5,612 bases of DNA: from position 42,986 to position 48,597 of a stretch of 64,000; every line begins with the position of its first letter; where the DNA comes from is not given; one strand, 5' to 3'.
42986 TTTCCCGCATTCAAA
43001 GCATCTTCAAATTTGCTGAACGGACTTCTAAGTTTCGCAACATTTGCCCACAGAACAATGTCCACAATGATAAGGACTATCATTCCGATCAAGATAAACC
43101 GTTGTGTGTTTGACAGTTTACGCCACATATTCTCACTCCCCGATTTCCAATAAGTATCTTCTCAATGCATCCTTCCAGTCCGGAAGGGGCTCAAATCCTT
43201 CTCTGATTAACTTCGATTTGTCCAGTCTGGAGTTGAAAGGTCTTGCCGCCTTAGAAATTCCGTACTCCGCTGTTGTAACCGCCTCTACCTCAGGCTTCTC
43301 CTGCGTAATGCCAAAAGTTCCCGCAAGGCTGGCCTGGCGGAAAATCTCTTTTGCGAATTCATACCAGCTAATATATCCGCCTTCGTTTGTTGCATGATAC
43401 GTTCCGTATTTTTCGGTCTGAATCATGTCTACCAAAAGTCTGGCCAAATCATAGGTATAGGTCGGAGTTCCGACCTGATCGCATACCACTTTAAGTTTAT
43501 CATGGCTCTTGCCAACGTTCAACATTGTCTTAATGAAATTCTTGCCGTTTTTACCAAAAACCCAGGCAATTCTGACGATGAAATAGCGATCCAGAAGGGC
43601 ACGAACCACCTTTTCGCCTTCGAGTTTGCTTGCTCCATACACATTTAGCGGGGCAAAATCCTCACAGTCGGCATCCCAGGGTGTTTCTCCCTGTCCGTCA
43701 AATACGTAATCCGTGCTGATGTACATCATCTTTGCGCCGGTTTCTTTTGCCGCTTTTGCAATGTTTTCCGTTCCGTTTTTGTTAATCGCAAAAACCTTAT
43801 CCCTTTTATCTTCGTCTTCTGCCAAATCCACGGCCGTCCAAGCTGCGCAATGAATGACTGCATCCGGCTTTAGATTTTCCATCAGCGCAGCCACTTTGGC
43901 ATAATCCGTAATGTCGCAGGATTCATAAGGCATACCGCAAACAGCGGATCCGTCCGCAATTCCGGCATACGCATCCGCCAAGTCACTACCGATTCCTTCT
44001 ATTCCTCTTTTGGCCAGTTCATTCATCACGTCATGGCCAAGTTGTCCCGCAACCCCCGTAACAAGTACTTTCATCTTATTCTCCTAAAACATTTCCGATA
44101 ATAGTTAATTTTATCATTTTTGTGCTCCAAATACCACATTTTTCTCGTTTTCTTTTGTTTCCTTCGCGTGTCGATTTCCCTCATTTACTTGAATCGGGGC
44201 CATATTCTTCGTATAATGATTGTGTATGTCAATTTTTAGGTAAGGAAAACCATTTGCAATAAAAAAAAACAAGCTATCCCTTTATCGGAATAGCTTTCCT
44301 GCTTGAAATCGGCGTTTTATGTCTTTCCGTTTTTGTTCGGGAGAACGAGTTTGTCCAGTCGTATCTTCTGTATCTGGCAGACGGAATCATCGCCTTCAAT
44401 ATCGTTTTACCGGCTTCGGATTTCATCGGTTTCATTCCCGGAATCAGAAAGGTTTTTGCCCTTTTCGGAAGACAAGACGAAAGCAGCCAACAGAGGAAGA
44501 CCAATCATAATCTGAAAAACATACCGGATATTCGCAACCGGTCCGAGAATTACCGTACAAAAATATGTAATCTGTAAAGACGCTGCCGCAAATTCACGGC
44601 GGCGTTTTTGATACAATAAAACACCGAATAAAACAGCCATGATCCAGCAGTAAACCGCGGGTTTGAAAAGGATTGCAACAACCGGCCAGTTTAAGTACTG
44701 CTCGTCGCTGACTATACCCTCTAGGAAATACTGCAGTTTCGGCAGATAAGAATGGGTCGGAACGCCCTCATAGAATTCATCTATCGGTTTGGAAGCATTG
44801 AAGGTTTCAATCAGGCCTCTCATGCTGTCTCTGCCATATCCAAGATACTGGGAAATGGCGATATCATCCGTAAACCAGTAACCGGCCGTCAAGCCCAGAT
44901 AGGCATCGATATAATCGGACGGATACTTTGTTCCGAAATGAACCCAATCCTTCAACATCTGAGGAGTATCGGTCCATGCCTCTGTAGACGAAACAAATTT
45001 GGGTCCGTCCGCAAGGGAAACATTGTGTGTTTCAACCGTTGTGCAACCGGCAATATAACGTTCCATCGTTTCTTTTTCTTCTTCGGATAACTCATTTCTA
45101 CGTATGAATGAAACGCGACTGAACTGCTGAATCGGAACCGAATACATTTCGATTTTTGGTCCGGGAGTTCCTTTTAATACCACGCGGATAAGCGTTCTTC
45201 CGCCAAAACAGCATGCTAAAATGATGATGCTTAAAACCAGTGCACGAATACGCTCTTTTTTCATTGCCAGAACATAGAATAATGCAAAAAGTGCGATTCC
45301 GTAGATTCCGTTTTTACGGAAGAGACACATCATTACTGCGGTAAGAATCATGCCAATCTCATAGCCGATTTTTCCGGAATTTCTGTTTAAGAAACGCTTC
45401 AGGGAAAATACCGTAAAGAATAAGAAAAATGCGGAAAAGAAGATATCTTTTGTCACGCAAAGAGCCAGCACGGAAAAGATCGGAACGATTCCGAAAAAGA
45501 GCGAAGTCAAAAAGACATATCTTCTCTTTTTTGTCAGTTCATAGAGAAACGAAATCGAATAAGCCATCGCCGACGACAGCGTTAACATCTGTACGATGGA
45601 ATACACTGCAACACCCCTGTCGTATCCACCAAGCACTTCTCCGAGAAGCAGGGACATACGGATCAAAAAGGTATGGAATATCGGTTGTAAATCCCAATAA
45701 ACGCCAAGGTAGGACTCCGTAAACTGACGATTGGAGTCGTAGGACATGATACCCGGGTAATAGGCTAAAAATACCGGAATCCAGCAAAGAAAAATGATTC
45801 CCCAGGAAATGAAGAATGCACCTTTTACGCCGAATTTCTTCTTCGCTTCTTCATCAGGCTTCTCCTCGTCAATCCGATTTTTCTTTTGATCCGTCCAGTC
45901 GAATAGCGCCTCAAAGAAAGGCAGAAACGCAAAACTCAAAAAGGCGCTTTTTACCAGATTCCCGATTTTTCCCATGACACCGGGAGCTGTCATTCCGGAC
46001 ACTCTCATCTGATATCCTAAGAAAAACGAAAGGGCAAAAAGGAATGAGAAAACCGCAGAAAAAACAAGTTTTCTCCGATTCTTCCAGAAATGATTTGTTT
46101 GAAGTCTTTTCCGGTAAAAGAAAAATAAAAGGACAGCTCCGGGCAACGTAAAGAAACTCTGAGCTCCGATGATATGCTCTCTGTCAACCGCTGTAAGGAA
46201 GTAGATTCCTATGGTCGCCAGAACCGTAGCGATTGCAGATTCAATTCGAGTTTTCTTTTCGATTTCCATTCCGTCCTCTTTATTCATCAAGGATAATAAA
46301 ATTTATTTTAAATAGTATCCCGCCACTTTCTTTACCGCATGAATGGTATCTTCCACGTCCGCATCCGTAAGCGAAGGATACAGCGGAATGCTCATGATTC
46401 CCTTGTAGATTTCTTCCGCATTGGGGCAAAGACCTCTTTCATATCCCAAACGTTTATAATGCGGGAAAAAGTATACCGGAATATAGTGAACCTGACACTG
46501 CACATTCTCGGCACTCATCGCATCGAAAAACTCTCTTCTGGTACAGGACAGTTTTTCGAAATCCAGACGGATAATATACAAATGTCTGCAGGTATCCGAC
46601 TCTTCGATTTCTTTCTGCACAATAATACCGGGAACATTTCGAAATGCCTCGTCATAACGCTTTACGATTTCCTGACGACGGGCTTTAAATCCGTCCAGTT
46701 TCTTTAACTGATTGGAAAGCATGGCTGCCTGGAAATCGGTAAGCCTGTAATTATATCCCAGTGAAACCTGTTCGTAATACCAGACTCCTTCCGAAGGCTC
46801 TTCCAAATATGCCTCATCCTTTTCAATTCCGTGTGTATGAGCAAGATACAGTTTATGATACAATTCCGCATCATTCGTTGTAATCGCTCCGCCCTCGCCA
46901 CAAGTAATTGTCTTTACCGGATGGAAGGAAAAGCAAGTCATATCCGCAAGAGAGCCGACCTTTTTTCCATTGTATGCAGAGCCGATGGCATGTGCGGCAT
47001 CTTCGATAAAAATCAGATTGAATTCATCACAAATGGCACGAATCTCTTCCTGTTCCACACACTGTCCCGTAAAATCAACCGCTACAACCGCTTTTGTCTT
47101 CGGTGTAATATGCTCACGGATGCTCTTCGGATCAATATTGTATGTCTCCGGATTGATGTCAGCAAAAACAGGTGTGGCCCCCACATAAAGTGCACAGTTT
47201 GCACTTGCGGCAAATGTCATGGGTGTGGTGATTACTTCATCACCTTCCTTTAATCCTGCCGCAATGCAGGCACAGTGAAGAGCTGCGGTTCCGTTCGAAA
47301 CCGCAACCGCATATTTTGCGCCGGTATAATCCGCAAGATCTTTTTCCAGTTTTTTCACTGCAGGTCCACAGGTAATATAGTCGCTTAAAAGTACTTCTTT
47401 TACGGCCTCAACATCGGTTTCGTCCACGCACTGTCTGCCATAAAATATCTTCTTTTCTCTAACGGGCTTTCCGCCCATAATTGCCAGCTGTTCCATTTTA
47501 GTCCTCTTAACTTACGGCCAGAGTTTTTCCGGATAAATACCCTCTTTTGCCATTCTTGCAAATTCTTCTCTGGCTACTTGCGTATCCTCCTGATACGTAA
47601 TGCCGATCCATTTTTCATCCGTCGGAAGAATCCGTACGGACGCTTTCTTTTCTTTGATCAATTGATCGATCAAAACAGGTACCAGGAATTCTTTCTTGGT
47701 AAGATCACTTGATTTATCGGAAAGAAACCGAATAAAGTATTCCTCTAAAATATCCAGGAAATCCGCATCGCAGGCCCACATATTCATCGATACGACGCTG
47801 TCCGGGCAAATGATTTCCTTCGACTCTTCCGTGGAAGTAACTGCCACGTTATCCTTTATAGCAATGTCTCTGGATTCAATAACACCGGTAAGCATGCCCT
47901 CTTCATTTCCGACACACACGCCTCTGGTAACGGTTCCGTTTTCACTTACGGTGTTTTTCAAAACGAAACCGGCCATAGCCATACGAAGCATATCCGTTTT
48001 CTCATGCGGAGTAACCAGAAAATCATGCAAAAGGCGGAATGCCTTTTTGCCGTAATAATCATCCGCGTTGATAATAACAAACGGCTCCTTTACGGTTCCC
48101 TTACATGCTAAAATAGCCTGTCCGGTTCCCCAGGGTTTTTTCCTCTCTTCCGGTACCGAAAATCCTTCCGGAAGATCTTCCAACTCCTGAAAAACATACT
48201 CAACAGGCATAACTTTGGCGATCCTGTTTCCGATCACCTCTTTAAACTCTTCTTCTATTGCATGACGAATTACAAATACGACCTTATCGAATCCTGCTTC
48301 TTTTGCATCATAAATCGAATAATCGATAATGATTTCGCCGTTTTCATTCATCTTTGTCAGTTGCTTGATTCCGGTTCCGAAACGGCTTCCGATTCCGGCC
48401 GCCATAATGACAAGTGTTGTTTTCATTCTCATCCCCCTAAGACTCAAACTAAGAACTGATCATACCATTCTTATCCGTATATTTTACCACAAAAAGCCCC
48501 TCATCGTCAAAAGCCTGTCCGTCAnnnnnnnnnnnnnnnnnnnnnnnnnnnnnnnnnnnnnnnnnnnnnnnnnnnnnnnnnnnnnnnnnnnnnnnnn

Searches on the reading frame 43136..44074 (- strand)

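Call 10: search_protein_families(library=pfam, proteins=[window:43136-44074:-], max_evalue=0.001)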
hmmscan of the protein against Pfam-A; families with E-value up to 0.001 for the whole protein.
window:43136-44074:- (313 aa): 10 families
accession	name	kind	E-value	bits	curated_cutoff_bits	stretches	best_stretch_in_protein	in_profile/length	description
PF04321.23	RmlD_sub_bind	-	4.1e-91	305.4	27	1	1-309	1-283/287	RmlD substrate binding domain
PF01370.27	Epimerase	-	1.7e-27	96.8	20.9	1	3-220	1-227/240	NAD dependent epimerase/dehydratase family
PF16363.11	GDP_Man_Dehyd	-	1.7e-18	67.7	27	1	4-177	1-185/332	GDP-mannose 4,6 dehydratase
PF02719.21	Polysacc_synt_2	-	4e-12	46.4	20.2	1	3-161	1-153/293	Polysaccharide biosynthesis protein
PF01073.25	3Beta_HSD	-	4.4e-10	39.5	22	1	4-211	1-222/280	3-beta hydroxysteroid dehydrogenase/isomerase family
PF07993.18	NAD_binding_4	-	1.3e-08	34.8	20.1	1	71-176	90-211/258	Male sterility protein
PF13460.12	NAD_binding_10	-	4.5e-05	23.8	27.2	1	7-181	1-155/184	NAD(P)H-binding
PF08659.16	KR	-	0.00015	22.2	22.6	1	3-117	3-131/180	KR domain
PF13561.12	adh_short_C2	-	0.00019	21.5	27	0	7-111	1-117/236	Enoyl-(Acyl carrier protein) reductase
PF00106.31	adh_short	-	0.00039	20.4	26.6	0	3-109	3-119/195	short chain dehydrogenase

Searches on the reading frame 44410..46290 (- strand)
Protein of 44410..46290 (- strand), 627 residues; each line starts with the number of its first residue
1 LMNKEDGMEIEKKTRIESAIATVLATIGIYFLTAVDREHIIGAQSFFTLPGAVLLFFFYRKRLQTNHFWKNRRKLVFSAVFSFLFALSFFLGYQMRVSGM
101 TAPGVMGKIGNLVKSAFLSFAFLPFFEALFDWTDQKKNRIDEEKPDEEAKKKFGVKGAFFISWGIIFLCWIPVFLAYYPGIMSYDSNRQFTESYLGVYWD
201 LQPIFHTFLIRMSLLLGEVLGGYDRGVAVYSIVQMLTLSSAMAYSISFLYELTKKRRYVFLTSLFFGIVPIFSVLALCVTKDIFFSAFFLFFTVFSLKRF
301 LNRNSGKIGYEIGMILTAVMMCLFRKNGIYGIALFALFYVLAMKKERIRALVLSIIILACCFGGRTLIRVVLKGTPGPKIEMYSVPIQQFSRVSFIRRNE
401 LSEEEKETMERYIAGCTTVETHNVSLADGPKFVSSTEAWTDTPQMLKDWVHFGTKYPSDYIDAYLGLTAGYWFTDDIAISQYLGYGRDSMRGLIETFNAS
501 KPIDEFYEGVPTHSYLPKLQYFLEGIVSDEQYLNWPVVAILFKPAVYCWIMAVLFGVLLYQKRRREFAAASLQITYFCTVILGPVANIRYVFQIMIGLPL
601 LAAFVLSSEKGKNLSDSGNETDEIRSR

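Call 10: search_protein_families(library=pfam, proteins=[window:44410-46290:-], max_evalue=0.001)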
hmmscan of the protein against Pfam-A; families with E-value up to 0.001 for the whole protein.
window:44410-46290:- (627 aa): 1 family
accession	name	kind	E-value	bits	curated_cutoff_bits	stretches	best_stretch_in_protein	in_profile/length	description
PF19484.4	DUF6020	-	3.4e-22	79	28.3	1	203-602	187-587/604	Family of unknown function (DUF6020)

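Call 59: search_protein_families(library=ncbifam, proteins=[window:44410-46290:-], max_evalue=0.001)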
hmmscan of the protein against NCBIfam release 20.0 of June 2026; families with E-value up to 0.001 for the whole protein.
window:44410-46290:- (627 aa): 0 families

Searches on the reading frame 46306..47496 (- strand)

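Call 10: search_protein_families(library=pfam, proteins=[window:46306-47496:-], max_evalue=0.001)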
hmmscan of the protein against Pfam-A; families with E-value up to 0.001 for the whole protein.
window:46306-47496:- (397 aa): 5 families
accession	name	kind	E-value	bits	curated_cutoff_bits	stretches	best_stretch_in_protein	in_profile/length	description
PF01041.23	DegT_DnrJ_EryC1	-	2.5e-123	412.3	19.8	1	23-388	2-359/360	DegT/DnrJ/EryC1/StrS aminotransferase family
PF00155.27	Aminotran_1_2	-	4.1e-10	39.8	19.7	1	48-173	45-192/361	Aminotransferase class I and II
PF00266.25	Aminotran_5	-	2e-07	30.8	21.5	1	47-190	45-198/371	Aminotransferase class-V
PF01212.27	Beta_elim_lyase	-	2.2e-07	30.9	27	1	45-217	32-215/288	Beta-eliminating lyase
PF01053.26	Cys_Met_Meta_PP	-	2.3e-07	30.2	27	1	44-155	51-159/381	Cys/Met metabolism PLP-dependent enzyme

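Call 59: search_protein_families(library=ncbifam, proteins=[window:46306-47496:-], max_evalue=0.001)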
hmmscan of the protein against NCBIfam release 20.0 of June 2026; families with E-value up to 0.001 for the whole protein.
window:46306-47496:- (397 aa): 36 families (the best 25 are shown)
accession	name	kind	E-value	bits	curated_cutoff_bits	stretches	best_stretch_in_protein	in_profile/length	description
TIGR03588.1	PseC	equivalog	5.1e-141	470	423.5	1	17-391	2-379/380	UDP-4-amino-4,6-dideoxy-N-acetyl-beta-L-altrosamine transaminase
NF008658.2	PRK11658.1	equivalog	1.8e-86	290.1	631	1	19-393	7-378/379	UDP-4-amino-4-deoxy-L-arabinose aminotransferase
TIGR04181.1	NHT_00031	hypoth_equivalog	7.8e-74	248.7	420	1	25-371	9-357/359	LegC family aminotransferase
NF008687.0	PRK11706.1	equivalog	2.5e-72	243.7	375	1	17-391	2-373/375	dTDP-4-amino-4,6-dideoxygalactose transaminase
TIGR04427.1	PLP_DesI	equivalog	4.7e-60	203.7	650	1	2-386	6-377/390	dTDP-4-dehydro-6-deoxyglucose aminotransferase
NF011936.0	PRK15407.1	equivalog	1.2e-55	189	423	2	14-214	34-242/440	lipopolysaccharide biosynthesis protein RfbH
TIGR02379.1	ECA_wecE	subfamily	1.3e-55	188.8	434.85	1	27-390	12-373/376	dTDP-4-amino-4,6-dideoxy-D-glucose transaminase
NF041364.1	GntC_guanitoxin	equivalog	1.8e-08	33.7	415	1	63-168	62-175/356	guanitoxin biosynthesis PLP-dependent (S)-gamma-hydroxy-L-arginine cyclodehydratase GntC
NF004621.0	PRK05957.1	equivalog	2.5e-07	29.8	498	1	61-180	89-212/389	pyridoxal phosphate-dependent aminotransferase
NF005816.0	PRK07682.1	equivalog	3.2e-07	29.3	620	1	67-177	96-212/390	aminotransferase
TIGR01977.1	am_tr_V_EF2568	hypoth_equivalog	4.6e-07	29.2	377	1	53-205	52-211/376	cysteine desulfurase family protein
NF006488.0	PRK08912.1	equivalog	5.9e-07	28.7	498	1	64-166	90-198/387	aminotransferase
NF004975.0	PRK06348.1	equivalog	1.4e-06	27.6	549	1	70-170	96-205/384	pyridoxal phosphate-dependent aminotransferase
NF005817.0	PRK07683.1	equivalog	1.4e-06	27.3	575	1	63-157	91-188/387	aminotransferase A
NF006569.0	PRK09082.1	subfamily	4.7e-06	25.9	420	1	58-139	88-169/386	methionine aminotransferase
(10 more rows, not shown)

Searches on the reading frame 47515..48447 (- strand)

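Call 10: search_protein_families(library=pfam, proteins=[window:47515-48447:-], max_evalue=0.001)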
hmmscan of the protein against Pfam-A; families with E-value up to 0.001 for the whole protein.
window:47515-48447:- (311 aa): 2 families
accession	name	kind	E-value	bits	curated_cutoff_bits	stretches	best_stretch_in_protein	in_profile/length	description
PF12804.13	NTP_transf_3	-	5.9e-06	27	27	1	13-66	2-49/160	MobA-like NTP transferase domain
PF00483.29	NTP_transferase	-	7.8e-05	22.8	21.2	1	13-175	3-151/245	Nucleotidyl transferase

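Call 59: search_protein_families(library=ncbifam, proteins=[window:47515-48447:-], max_evalue=0.001)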
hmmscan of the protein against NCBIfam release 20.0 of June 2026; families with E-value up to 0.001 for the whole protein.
window:47515-48447:- (311 aa): 8 families
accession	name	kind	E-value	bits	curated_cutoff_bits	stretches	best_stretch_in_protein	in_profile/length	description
TIGR03992.1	Arch_glmU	subfamily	3.1e-09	36.2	292.1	1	12-138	3-115/393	bifunctional sugar-1-phosphate nucleotidylyltransferase/acetyltransferase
NF041313.1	UDPGP_AglF_Halo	equivalog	3.7e-06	26.6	400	1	13-195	4-161/234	UTP--glucose-1-phosphate uridylyltransferase AglF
TIGR01099.1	galU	equivalog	9.7e-06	25.3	326.8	1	12-192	4-188/261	UTP--glucose-1-phosphate uridylyltransferase GalU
NF041135.1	IPPtranDIPPsyn_Thcocales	equivalog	1e-05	24.7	580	1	12-135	3-107/419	bifunctional L-myo-inositol-1-phosphate cytidylyltransferase/CDP-L-myo-inositol myo-inositolphosphotransferase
TIGR00453.1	ispD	equivalog_domain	3.3e-05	23.4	181.3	1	12-75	2-65/219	2-C-methyl-D-erythritol 4-phosphate cytidylyltransferase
TIGR03310.1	matur_MocA_YgfJ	equivalog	0.00034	20.6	186.45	1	13-72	3-59/188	molybdenum cofactor cytidylyltransferase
TIGR00454.1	TIGR00454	hypoth_equivalog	0.0005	20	174.7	0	13-59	4-48/183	TIGR00454 family protein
NF010935.0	PRK14355.1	equivalog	0.00089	18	718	0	10-98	4-85/459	bifunctional UDP-N-acetylglucosamine diphosphorylase/glucosamine-1-phosphate N-acetyltransferase GlmU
